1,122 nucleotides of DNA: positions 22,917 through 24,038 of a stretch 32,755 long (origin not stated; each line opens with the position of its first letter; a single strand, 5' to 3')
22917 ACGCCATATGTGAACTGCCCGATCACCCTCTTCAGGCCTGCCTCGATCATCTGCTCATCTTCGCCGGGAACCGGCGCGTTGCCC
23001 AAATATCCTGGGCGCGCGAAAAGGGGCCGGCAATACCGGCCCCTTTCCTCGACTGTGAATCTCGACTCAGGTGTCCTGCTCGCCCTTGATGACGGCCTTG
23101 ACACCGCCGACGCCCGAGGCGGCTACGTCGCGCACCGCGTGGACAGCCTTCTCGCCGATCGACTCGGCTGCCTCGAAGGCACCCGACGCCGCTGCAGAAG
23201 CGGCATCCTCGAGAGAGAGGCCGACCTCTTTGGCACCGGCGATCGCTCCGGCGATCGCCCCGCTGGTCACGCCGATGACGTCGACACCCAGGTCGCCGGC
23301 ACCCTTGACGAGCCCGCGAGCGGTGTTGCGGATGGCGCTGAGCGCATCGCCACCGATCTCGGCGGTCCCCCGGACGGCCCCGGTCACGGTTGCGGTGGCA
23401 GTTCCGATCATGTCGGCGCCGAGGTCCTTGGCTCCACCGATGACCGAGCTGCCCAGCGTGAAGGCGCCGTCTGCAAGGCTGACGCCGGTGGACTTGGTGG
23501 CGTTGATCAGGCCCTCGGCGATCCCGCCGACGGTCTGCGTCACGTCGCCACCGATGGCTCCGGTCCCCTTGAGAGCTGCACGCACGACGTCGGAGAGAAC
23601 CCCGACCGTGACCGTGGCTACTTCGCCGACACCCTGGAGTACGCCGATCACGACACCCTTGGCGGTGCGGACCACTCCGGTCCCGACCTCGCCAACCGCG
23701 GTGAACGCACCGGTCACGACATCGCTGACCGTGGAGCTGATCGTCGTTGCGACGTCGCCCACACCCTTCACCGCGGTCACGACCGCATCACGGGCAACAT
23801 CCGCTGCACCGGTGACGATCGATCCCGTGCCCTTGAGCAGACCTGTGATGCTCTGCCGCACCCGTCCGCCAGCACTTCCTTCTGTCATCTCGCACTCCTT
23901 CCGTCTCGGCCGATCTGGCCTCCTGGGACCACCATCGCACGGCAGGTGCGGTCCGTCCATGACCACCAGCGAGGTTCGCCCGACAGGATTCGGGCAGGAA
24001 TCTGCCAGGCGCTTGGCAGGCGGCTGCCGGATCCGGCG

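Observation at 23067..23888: Stand-alone gene for a 273-aa proline-free protein made of 23 uninterrupted 11-residue repeats (hendecad array)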

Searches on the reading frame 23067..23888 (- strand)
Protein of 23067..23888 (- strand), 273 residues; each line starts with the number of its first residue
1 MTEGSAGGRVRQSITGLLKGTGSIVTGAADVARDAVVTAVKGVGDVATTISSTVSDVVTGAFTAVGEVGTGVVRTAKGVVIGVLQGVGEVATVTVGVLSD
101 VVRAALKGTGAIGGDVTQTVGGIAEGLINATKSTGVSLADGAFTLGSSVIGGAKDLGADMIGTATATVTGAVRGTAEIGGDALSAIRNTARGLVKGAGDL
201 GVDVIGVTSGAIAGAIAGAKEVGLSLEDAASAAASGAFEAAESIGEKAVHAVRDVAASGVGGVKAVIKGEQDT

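Call 4: search_protein_families(library=pfam, proteins=[window:23067-23888:-], max_evalue=10)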
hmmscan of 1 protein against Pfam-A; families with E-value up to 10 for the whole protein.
window:23067-23888:- (273 aa): 1 family
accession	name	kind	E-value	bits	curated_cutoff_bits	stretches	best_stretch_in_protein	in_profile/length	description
PF09361.15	Phasin_2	-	0.00016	22.3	24.9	1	228-267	12-51/100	Phasin protein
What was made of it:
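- On Perilipin (PF03036) / Plin4-type 11-mer amphipathic helix: The window protein has no hit (call 4).
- On Synuclein (PF01387): The window protein has no Pfam hit to this model (call 4).
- On Phasin_2 (PF09361): The score is 22.3 bits, E 1.6e-4, over residues 228-267 only (call 4).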

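Call 5: search_protein_families(library=ncbifam, proteins=[window:23067-23888:-], max_evalue=10)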
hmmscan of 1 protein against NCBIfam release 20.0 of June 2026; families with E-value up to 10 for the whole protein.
window:23067-23888:- (273 aa): 2 families
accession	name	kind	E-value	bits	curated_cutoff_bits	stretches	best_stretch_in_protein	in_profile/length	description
NF047840.1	lipo_Ag473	exception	1.2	9.9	100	0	128-189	36-97/136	Ag473 family lipoprotein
NF001490.0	PRK00346.1-4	equivalog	4.1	6.5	233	1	200-255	98-155/254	5'/3'-nucleotidase SurE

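Call 7: find_homologous_proteins(query=window:23067-23888:-, max_evalue=0.001)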
Query window:23067-23888:- (273 aa): 4 proteins with E <= 0.001 among 8000 candidates.
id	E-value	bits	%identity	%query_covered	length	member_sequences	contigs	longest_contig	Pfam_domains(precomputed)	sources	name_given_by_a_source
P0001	2.5e-51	193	48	98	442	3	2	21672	-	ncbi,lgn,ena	-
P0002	2.2e-22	98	53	43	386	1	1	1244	-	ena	-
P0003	1.9e-13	69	40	46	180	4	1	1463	-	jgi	jgi:hypothetical protein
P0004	1.4e-8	53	43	37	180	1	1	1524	-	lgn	-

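Call 12: search_protein_families(library=pfam, proteins=[P0001, P0002, P0003, P0004], max_evalue=1)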
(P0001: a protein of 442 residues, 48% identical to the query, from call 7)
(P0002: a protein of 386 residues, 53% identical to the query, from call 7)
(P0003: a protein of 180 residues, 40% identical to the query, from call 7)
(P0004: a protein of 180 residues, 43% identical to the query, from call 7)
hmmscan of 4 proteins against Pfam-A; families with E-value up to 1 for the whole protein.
P0001 (442 aa): 2 families
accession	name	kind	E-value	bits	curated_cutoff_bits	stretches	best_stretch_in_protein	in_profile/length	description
PF00072.30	Response_reg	-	0.00071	20.2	30.2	1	6-112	3-110/111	Response regulator receiver domain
PF05957.18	DUF883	-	0.0092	16.3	25.4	1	336-376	7-47/53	DUF883 N-terminal domain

P0002 (386 aa): 0 families

P0003 (180 aa): 1 family
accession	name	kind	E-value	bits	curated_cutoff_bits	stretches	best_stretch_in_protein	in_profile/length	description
PF09361.15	Phasin_2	-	0.0066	17.1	24.9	1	102-147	5-50/100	Phasin protein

P0004 (180 aa): 2 families
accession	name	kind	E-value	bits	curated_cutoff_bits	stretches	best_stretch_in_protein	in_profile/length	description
PF04380.18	BMFP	-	0.02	15.8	37.2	1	134-177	8-51/77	Membrane fusogenic activity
PF09361.15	Phasin_2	-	0.64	10.7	24.9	0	86-128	8-50/100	Phasin protein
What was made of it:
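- On Phasin_2 (PF09361): P0003 scores 17.1 bits (call 12).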

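Call 14: find_encoding_contigs(protein=P0001, flank=8000, max_places=4)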
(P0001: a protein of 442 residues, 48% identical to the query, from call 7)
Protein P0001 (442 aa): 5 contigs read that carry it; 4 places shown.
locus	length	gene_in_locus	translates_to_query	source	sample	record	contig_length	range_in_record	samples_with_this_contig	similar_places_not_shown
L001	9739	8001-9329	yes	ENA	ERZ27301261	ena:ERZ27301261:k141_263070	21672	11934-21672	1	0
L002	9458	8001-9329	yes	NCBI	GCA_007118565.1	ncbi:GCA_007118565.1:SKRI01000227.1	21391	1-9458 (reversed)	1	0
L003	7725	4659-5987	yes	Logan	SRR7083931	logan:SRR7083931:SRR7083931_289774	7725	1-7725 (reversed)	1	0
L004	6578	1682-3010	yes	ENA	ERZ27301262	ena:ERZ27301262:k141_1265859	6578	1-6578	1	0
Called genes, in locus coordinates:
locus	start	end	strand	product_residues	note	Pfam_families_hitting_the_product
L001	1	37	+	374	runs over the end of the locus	PF04107:GCS2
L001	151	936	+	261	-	PF07722:Peptidase_C26, PF00117:GATase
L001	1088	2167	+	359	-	PF00730:HhH-GPD, PF00633:HHH (weak), PF00293:NUDIX (weak), PF14815:NUDIX_4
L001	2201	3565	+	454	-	PF03486:HI0933_like (faint), PF07992:Pyr_redox_2, PF13738:Pyr_redox_3, PF00070:Pyr_redox, PF02852:Pyr_redox_dim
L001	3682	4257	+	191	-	PF13505:OMP_b-brl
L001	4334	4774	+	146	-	-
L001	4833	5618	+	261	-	PF09990:DUF2231, PF00355:Rieske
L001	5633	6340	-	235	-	PF00106:adh_short (weak), PF01370:Epimerase, PF05368:NmrA, PF13460:NAD_binding_10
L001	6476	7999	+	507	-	PF00154:RecA_N (faint), PF06745:ATPase, PF13191:AAA_16 (faint), PF13245:AAA_19 (faint), PF13481:AAA_25, PF03796:DnaB_C (weak), PF06745:ATPase, PF13173:AAA_14 (weak), +11 more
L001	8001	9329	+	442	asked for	-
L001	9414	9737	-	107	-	?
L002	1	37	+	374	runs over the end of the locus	PF04107:GCS2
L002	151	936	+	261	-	PF07722:Peptidase_C26, PF00117:GATase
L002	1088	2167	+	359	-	PF00730:HhH-GPD, PF00633:HHH (weak), PF00293:NUDIX (weak), PF14815:NUDIX_4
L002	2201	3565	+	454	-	PF03486:HI0933_like (faint), PF07992:Pyr_redox_2, PF13738:Pyr_redox_3, PF00070:Pyr_redox, PF02852:Pyr_redox_dim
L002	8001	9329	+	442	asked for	-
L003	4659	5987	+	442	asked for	-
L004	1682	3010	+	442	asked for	-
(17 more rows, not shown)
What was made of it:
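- A patatin-like lipase gene lies next to P0001 (call 14).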

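Call 15: find_encoding_contigs(protein=window:23067-23888:-, flank=8000, max_places=4)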
Protein window:23067-23888:- (273 aa): 23 contigs read that carry it; 4 places shown.
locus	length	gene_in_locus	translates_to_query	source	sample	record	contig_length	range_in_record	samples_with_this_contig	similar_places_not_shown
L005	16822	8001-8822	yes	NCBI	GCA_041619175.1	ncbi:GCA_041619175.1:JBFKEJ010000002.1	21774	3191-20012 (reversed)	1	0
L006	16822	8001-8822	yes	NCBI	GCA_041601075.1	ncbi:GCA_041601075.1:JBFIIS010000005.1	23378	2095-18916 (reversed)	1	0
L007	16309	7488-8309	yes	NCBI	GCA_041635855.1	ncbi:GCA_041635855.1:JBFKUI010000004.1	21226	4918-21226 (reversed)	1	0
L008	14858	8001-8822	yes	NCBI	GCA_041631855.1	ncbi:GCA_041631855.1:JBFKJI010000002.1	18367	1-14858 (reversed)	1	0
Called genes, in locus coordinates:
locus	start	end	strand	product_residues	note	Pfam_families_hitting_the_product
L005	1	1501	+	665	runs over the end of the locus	PF00933:Glyco_hydro_3, PF01915:Glyco_hydro_3_C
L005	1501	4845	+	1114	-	-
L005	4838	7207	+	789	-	PF00933:Glyco_hydro_3, PF01915:Glyco_hydro_3_C, PF07691:PA14 (weak), PF14310:Fn3-like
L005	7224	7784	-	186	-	-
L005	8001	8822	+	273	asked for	-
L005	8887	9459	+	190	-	PF01613:Flavin_Reduct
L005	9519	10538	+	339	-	PF02678:Pirin, PF05726:Pirin_C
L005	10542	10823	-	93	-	-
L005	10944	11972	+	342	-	PF00762:Ferrochelatase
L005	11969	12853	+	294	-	PF01218:Coprogen_oxidas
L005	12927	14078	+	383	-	PF05201:GlutR_N, PF01488:Shikimate_DH, PF00745:GlutR_dimer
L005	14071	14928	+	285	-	PF01379:Porphobil_deam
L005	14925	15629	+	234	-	PF02602:HEM4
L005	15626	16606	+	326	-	PF00490:ALAD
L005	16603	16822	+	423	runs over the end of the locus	PF00202:Aminotran_3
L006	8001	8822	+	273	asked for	-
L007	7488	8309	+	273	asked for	-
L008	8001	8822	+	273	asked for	-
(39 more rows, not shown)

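Call 16: search_protein_representatives(protein=window:23067-23888:-)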
Query: 273 residues. Proteins with E-value up to 0.001 (for the whole library): 346; up to 1e-10: 50; up to 1e-30: 1. The best 150 are listed.
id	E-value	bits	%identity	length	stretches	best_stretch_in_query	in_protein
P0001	8.1e-52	192.8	48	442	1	5-267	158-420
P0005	7.2e-27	111.1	75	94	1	191-273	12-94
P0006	1.6e-25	106.6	46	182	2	64-161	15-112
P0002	7.0e-23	98.0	53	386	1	3-118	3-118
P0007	5.5e-22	95.1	74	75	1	200-273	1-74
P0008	5.0e-19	85.4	49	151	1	28-145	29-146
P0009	2.3e-18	83.2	40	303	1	94-269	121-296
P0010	2.1e-17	80.1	31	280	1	17-256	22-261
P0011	2.6e-17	79.8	38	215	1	9-164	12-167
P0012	9.3e-17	78.0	48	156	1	148-268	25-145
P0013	1.9e-16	77.0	44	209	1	4-120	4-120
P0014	2.5e-16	76.5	67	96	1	49-117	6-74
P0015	6.3e-16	75.2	51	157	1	41-130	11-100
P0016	7.6e-16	75.0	36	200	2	173-268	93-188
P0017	1.1e-15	74.5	39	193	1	111-268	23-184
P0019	1.0e-14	71.3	42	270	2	170-266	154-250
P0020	1.3e-14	70.9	36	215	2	149-268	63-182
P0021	2.3e-14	70.2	36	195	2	150-270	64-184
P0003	6.0e-14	68.8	43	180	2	127-252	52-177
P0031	2.3e-12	63.6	30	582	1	3-259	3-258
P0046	4.5e-11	59.3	31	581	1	8-257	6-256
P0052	1.1e-10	58.0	36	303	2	13-136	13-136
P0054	1.5e-10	57.7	38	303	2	17-117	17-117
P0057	3.5e-10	56.4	36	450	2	165-268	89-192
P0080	5.8e-09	52.4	32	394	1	33-253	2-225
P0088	1.2e-08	51.4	31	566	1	56-256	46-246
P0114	8.9e-08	48.6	29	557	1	55-255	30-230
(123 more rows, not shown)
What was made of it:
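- Family: 346 clusters at E <= 1e-3 (call 16). One of them, P0031, is colinear with query residues 3-259 (call 16). The protein has 346 homologous clusters (call 16).
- Tried and rejected: The exhaustive HMMER scan was needed (call 16).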

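Call 20: search_protein_families(library=pfam, alignment_id=A1, max_evalue=0.01)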
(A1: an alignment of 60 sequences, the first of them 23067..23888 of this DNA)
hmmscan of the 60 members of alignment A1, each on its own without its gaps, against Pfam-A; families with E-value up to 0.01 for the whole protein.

A. member 1, window:23067-23888:- (273 aa): 1 family
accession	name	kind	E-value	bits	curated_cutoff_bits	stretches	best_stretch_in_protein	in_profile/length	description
PF09361.15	Phasin_2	-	0.00016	22.3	24.9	0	228-267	12-51/100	Phasin protein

B. families by the number of members that match (of 60 scanned): 12 families
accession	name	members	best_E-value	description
PF03631.20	Virul_fac_BrkB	5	5e-43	Virulence factor BrkB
PF00072.30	Response_reg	3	1.3e-07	Response regulator receiver domain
PF09361.15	Phasin_2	3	0.00016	Phasin protein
PF06911.18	Senescence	2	0.00018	Senescence domain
PF00171.27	Aldedh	1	4.3e-24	Aldehyde dehydrogenase family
PF11098.13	Chlorosome_CsmC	1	5e-05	Chlorosome envelope protein C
PF03932.20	CutC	1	0.0014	CutC family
PF03036.21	Perilipin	1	0.003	Perilipin family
PF04380.18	BMFP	1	0.0076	Membrane fusogenic activity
PF05957.18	DUF883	1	0.0092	DUF883 N-terminal domain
PF01387.22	Synuclein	1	0.0093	Synuclein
PF21332.3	AmiR_N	1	0.0093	AmiR, N-terminal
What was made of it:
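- On Perilipin (PF03036) / Plin4-type 11-mer amphipathic helix: One of 60 relatives hits at E 0.003, which is not significant once 60 proteins and about 25,000 models are taken into account (call 20).
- On Exchangeable apolipoproteins (apoA-I/A-IV/E): None of the 60 family members scanned matched a Pfam apolipoprotein model (call 20).
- On LEA group 3 (LEA_4) / hydrophilins: None of the 60 family members scanned matched LEA_4 (call 20).
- Closest known: Exchangeable apolipoproteins. Different: Among the 60 family members scanned, none matched a Pfam apolipoprotein model (call 20).
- Closest known: Phasin_2. Same: Residues 228-267 score 22.3 bits (E 1.6e-4) against the model (call 4), and two other relatives also hit weakly (calls 12, 20).
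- Five of 60 scanned relatives carry a C-terminal Virul_fac_BrkB domain (call 20). Family members give sub-threshold Pfam hits to Phasin_2 (window protein E 1.6e-4, 22.3 bits against a cut-off of 24.9), Perilipin, Senescence, Chlorosome_CsmC and Synuclein (calls 4, 12, 20). The membrane-domain fusions point to the cytoplasmic membrane rather than to inclusions (call 20). No family member among the 60 scanned matched LEA_4 (call 20).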

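Call 22: find_homologous_proteins(query=A2, max_evalue=0.00001)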
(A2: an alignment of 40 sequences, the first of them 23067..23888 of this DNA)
Query A2 (40 sequences) (273 aa, profile of the alignment): 6 proteins with E <= 0.00001 among 8000 candidates.
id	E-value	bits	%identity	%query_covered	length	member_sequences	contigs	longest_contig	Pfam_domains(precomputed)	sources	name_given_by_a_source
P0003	3.5e-53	198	40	46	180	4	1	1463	-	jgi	jgi:hypothetical protein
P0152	2.2e-37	147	41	71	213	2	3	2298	-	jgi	jgi:hypothetical protein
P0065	5.7e-33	132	31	78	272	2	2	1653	-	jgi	jgi:hypothetical protein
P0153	7.5e-33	132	42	23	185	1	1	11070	-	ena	-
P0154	7.6e-22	96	28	33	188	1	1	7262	-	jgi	-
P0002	3.8e-17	81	53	43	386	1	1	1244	-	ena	-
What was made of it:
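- Tried and rejected: Word-indexed homologue searches returned only 4 and 6 hits, because low-complexity words saturate the candidate cap (calls 7, 22).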

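Call 23: list_cluster_members(proteins=[window:23067-23888:-, P0001, P0010, P0016, P0017, P0020, P0031, P0019, P0057, P0021])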
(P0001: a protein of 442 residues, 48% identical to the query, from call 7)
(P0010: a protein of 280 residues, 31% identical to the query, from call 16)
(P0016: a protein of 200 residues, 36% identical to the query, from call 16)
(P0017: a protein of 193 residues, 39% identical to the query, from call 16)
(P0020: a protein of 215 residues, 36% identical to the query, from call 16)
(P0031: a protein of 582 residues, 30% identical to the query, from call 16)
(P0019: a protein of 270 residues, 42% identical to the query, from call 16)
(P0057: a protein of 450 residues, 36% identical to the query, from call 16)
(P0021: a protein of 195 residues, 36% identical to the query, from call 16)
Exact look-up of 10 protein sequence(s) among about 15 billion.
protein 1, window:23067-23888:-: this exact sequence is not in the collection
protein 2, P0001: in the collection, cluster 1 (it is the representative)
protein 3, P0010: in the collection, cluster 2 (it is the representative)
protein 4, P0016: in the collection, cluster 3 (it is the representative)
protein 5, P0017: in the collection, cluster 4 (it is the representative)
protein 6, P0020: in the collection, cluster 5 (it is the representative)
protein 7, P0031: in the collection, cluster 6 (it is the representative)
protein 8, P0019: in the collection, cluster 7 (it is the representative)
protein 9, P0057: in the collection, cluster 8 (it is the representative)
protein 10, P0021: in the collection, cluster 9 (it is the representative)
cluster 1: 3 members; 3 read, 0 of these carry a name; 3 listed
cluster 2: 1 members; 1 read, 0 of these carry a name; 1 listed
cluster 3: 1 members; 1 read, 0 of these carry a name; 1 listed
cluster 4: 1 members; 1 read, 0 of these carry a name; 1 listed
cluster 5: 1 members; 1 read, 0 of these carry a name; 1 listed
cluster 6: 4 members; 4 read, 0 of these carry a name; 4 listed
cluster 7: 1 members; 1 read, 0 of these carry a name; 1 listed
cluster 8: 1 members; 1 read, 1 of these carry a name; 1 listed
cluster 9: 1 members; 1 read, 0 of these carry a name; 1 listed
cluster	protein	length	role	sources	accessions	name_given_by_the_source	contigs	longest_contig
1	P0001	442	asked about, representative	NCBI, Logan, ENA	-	-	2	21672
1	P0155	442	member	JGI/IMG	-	-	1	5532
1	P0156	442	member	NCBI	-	-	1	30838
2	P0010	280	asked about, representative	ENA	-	-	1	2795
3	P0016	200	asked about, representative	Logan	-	-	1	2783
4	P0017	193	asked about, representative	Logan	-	-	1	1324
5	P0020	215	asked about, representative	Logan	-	-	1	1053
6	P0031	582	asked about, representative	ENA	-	-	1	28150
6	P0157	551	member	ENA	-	-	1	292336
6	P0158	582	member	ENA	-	-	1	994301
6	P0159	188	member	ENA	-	-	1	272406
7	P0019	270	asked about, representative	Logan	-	-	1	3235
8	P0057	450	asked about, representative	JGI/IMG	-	hypothetical protein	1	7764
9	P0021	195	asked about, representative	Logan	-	-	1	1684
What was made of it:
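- Tried and rejected: Cluster look-up gave no informative source names or accessions for any member; the only name was "hypothetical protein" (call 23).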

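Call 25: find_related_loci(query=window:23067-23888:-, collection=genome_contigs, flank=8000)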
Query window:23067-23888:- (273 aa) in genome_contigs; peptide patterns used: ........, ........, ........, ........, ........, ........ (x = any residue, [..] = any of these).
430 stretches matched a pattern; 33 encode a relative of the query (tblastn E <= 1e-3); 33 distinct loci.
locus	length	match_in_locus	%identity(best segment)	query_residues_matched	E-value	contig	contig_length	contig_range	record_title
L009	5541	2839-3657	86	1-273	3e-130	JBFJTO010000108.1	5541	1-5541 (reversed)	MAG: Acidimicrobiia bacterium isolate Mix_sand19.2022.05.D.20 k141_3096451_length_5541_cov_10.0000, whole genome shotgun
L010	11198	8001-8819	70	1-273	4e-100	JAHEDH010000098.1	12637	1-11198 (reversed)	MAG: bacterium isolate Ww195 NODE_9367_length_12637_cov_4.458613, whole genome shotgun sequence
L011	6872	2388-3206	70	1-273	5e-99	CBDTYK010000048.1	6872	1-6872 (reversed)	MAG TPA_asm: uncultured bacterium isolate ERR2431959_concoct_71 genome assembly, contig: ERZ23878264.4667, whole genome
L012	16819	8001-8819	65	1-273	3e-88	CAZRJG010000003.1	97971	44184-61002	MAG TPA_asm: uncultured Acidimicrobiia bacterium isolate SRP321284_co1_147 genome assembly, contig: NODE_229_length_9797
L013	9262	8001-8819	65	1-273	7e-80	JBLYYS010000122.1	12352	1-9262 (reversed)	MAG: Acidimicrobiia bacterium isolate DBRS4.bin20 k97_170229, whole genome shotgun sequence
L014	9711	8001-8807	67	1-269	1e-79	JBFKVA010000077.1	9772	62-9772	MAG: Acidimicrobiia bacterium isolate Mix_sand23.2022.09.Z.28 k141_27640_length_9772_cov_17.1415, whole genome shotgun s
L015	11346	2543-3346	68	1-268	9e-78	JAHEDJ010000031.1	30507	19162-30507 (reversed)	MAG: bacterium isolate Ww198 NODE_1818_length_30507_cov_14.284967, whole genome shotgun sequence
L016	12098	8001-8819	58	1-273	2e-64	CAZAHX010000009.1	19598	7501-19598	MAG TPA_asm: uncultured Acidimicrobiaceae bacterium isolate SRP284430_co1_90 genome assembly, contig: NODE_1619_length_1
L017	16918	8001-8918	31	9-268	3e-22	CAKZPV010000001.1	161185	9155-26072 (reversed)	MAG TPA_asm: uncultured Nitrospirae bacterium isolate ERR2094167_bin.119_CONCOCT_v1.1_MAG genome assembly, contig: ERZ65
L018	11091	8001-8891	34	10-268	6e-22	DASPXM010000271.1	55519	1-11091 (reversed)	MAG TPA_asm: Verrucomicrobiia bacterium isolate SMAG_U11567 k141_439171, whole genome shotgun sequence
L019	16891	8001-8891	31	10-268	2e-19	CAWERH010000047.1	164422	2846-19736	MAG: uncultured delta proteobacterium isolate MFD09212.bin.2.27 genome assembly, contig: contig_41080, whole genome shot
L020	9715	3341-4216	32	10-272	5e-19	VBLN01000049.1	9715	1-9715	MAG: Deltaproteobacteria bacterium isolate DP_36 14_1009_16_40cm_scaffold_19066, whole genome shotgun sequence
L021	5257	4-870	30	10-268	1e-18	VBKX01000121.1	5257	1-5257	MAG: Deltaproteobacteria bacterium isolate DP_20 14_0903_13_30cm_scaffold_919059, whole genome shotgun sequence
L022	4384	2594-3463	33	9-268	1e-17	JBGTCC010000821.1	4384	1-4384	MAG: Thermodesulfobacteriota bacterium isolate JTS-RE110 k141_12487423, whole genome shotgun sequence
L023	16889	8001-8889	34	10-269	2e-17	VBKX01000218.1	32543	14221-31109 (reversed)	MAG: Deltaproteobacteria bacterium isolate DP_20 14_0903_13_30cm_scaffold_1927764, whole genome shotgun sequence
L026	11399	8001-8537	33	10-271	5e-17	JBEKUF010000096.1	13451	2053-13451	MAG: Verrucomicrobiia bacterium isolate SPRUCE 575 SPRUCE_575_96, whole genome shotgun sequence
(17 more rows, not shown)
